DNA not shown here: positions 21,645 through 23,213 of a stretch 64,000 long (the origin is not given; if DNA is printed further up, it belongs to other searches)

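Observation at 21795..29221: RuBisCO-like protein translationally coupled to a DUF1537 kinase, in a cluster with an IlvD-type dehydratase - not one of the acid-sugar routes I know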

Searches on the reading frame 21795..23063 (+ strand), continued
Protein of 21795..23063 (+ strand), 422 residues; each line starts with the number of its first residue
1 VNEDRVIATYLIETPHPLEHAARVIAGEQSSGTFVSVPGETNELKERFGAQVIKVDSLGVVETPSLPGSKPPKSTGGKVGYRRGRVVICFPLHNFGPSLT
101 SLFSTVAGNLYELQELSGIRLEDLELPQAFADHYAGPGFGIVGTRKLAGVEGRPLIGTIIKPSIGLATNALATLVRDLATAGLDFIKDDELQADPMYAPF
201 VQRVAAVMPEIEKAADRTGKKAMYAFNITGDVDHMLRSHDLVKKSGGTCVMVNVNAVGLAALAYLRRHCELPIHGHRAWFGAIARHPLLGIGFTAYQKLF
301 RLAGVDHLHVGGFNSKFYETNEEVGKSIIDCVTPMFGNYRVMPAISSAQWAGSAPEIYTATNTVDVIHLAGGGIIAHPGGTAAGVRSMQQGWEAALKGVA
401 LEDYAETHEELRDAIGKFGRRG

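Call 36: search_dna_similar(query=window:21795-23063:+, collection=plasmids, mode=protein, max_rows=40, max_evalue=1e-40)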
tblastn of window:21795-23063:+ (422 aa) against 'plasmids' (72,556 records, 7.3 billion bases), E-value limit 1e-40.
Records with a match: 307; places in all: 313; records where one place covers at least 80% of the query: 307.
Best place of each record, by identity: <60% 307.
By first word of the organism name: Rhizobium 142; Sinorhizobium 77; Shinella 9; Azospirillum 8; Roseibium 6; Burkholderia 5; Bradyrhizobium 4; Paracoccus 4; Labrenzia 4; Cupriavidus 3; and 33 more.
By predicted mobility (MOB-suite, as given by PLSDB): non-mobilizable 134; conjugative 102; mobilizable 71.
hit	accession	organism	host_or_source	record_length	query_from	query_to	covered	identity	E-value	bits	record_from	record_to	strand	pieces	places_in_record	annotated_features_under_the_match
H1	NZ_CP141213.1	Sinorhizobium meliloti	alfalfa,Isolate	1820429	3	419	99%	54.9%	1e-132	427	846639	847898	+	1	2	none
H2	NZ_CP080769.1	Cupriavidus pinatubonensis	genomic assembly,soil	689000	7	421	98%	54.7%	4e-132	426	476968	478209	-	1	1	ribulose-bisphosphate carboxylase large subunit family protein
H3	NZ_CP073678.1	Cupriavidus sp. KK10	Isolate,A bacterial consortium from ...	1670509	8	420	98%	54.0%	5e-130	420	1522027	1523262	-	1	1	none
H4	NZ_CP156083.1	Croceibacterium sp. TMG7-5b_MA50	Sponge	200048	1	418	99%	53.3%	2e-123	401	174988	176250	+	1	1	ribulose-bisphosphate carboxylase large subunit family protein | beta-L-arabinofuranosidase domain-containing protein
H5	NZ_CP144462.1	Halalkalicoccus sp. FCH27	cell culture,Salt lake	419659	4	422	99%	53.1%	3e-130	421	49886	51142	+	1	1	ribulose-bisphosphate carboxylase large subunit family protein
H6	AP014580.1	Burkholderia sp. RPE67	Riptortus pedestris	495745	8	418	97%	54.0%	4e-120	391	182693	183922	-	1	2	ribulose-bisphosphate carboxylase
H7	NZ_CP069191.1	Haloterrigena salifodinae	Salt Microbe,Salt Mine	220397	5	419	98%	53.4%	3e-127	412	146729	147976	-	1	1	ribulose-bisphosphate carboxylase large subunit family protein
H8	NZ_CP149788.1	Haloterrigena sp. KLK7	cell culture,salt lake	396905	5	419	98%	53.1%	5e-127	411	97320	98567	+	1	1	ribulose-bisphosphate carboxylase large subunit family protein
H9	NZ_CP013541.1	Rhizobium phaseoli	Phaseolus vulgaris,Whole ...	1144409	1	415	98%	53.0%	3e-119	389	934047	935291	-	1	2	record has no annotation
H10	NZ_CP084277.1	Caballeronia grimmiae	Leptoglossus zonatus,Cell culture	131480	10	418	97%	53.5%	4e-126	409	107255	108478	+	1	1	ribulose-bisphosphate carboxylase large subunit family protein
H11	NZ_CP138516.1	Variovorax paradoxus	Legume root,PacBio whole genome assembly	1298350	3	415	98%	52.8%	1e-109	361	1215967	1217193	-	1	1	none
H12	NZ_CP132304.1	Shinella sumterensis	Homo sapiens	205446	1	420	100%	51.8%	4e-119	389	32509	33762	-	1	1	ribulose-bisphosphate carboxylase large subunit family protein | four-carbon acid sugar kinase family protein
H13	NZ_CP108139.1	Streptomyces sp. NBC_00184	-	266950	1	419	99%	51.7%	9e-122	396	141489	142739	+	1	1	RuBisCO large subunit C-terminal-like domain-containing protein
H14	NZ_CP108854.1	Streptomyces sp. NBC_00841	-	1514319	1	419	99%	51.7%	1e-121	395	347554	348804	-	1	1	record has no annotation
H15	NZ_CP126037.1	Bradyrhizobium elkanii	Glycine max,soybean,root nodule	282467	8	419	98%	52.4%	1e-117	384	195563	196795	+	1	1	ribulose-bisphosphate carboxylase large subunit family protein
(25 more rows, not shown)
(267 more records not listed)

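Call 37: get_annotated_region(hit=H2, flank=9000)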
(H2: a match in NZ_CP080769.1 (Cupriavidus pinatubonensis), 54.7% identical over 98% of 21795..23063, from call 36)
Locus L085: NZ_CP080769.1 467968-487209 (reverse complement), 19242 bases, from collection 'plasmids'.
description: Cupriavidus pinatubonensis strain HN-2 plasmid p2, complete sequence
organism: Cupriavidus pinatubonensis (NCBI taxid 248026)
taxonomy: Bacteria; Pseudomonadota; Betaproteobacteria; Burkholderiales; Burkholderiaceae; Cupriavidus; Cupriavidus pinatubonensis
host: -; source: genomic assembly,soil; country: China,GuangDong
typing (MOB-suite, as given by PLSDB): non-mobilizable
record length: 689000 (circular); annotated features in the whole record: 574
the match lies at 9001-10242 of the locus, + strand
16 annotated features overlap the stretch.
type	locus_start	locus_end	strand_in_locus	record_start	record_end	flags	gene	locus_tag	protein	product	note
CDS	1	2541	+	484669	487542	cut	ppc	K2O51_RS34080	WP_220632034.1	phosphoenolpyruvate carboxylase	GO:0015977 - carbon fixation [Evidence IEA]; GO:0006099 - tricarboxylic acid cycle [Evidence IEA]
CDS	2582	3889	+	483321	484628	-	eno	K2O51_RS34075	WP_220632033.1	phosphopyruvate hydratase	GO:0006096 - glycolytic process [Evidence IEA]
CDS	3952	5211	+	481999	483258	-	otnK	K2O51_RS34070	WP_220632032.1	3-oxo-tetronate kinase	GO:0005975 - carbohydrate metabolic process [Evidence IEA]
CDS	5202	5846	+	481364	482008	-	otnC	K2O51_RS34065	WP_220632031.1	3-oxo-tetronate 4-phosphate decarboxylase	GO:0005996 - monosaccharide metabolic process [Evidence IEA]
CDS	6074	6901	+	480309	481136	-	-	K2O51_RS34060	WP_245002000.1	LysR family transcriptional regulator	-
CDS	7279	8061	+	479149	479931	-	-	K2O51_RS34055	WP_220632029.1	glucose 1-dehydrogenase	-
CDS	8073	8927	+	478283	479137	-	-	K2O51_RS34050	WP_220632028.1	alpha/beta hydrolase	-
CDS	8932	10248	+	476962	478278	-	-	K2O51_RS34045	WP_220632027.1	ribulose-bisphosphate carboxylase large subunit family protein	-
CDS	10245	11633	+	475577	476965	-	-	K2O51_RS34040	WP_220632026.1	four-carbon acid sugar kinase family protein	-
CDS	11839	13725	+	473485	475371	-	-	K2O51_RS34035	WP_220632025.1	TRAP transporter large permease subunit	-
CDS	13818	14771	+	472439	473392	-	-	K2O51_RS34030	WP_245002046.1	TRAP transporter substrate-binding protein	-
CDS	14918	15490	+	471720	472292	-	-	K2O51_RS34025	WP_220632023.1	Sua5/YciO/YrdC/YwlC family protein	-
CDS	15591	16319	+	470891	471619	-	nanR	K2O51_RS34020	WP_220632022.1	transcriptional regulator NanR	-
CDS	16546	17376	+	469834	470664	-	-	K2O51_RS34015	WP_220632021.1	phosphogluconate dehydrogenase C-terminal domain-containing protein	-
CDS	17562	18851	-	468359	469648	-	eno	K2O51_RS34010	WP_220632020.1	phosphopyruvate hydratase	GO:0006096 - glycolytic process [Evidence IEA]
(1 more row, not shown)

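Call 38: get_annotated_region(hit=H12, flank=9000)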
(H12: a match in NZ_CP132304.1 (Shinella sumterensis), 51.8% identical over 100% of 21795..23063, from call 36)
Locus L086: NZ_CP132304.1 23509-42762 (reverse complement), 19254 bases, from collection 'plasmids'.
description: Shinella sumterensis strain 1760953 plasmid unnamed2, complete sequence
organism: Shinella sumterensis (NCBI taxid 1967501)
taxonomy: Bacteria; Pseudomonadota; Alphaproteobacteria; Hyphomicrobiales; Rhizobiaceae; Shinella; Shinella sumterensis
host: -; source: Homo sapiens; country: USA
typing (MOB-suite, as given by PLSDB): conjugative; relaxase MOBQ; mating-pair formation MPF_T
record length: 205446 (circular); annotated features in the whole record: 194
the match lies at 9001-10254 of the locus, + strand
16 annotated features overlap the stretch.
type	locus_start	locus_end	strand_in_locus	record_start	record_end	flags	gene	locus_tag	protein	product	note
CDS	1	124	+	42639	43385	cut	-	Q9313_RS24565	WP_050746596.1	SDR family NAD(P)-dependent oxidoreductase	-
CDS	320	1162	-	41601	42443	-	-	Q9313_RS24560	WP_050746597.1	phosphogluconate dehydrogenase C-terminal domain-containing protein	-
CDS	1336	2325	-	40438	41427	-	-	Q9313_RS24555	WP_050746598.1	ABC transporter permease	GO:0008643 - carbohydrate transport [Evidence IEA]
CDS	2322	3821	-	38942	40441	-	-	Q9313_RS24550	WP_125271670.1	sugar ABC transporter ATP-binding protein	-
CDS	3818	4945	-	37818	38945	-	-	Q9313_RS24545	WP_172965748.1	ABC transporter permease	-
CDS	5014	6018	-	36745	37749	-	-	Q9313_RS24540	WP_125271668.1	sugar ABC transporter substrate-binding protein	-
CDS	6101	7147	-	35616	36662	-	-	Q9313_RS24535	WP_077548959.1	Gfo/Idh/MocA family oxidoreductase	-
CDS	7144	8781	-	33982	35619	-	-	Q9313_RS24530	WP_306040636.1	hypothetical protein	-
CDS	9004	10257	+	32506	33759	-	-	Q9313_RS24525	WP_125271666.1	ribulose-bisphosphate carboxylase large subunit family protein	-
CDS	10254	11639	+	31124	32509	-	-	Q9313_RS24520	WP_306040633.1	four-carbon acid sugar kinase family protein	-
CDS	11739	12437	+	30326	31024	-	nanR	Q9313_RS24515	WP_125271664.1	transcriptional regulator NanR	-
CDS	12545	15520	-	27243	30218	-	-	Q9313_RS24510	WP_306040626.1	Tn3 family transposase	-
CDS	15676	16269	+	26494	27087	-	-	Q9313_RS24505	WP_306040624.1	recombinase family protein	GO:0006310 - DNA recombination [Evidence IEA]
CDS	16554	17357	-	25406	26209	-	-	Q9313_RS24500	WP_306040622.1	competence protein CoiA family protein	-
CDS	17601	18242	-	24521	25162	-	dcd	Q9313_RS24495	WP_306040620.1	dCTP deaminase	GO:0009394 - 2'-deoxyribonucleotide metabolic process [Evidence IEA]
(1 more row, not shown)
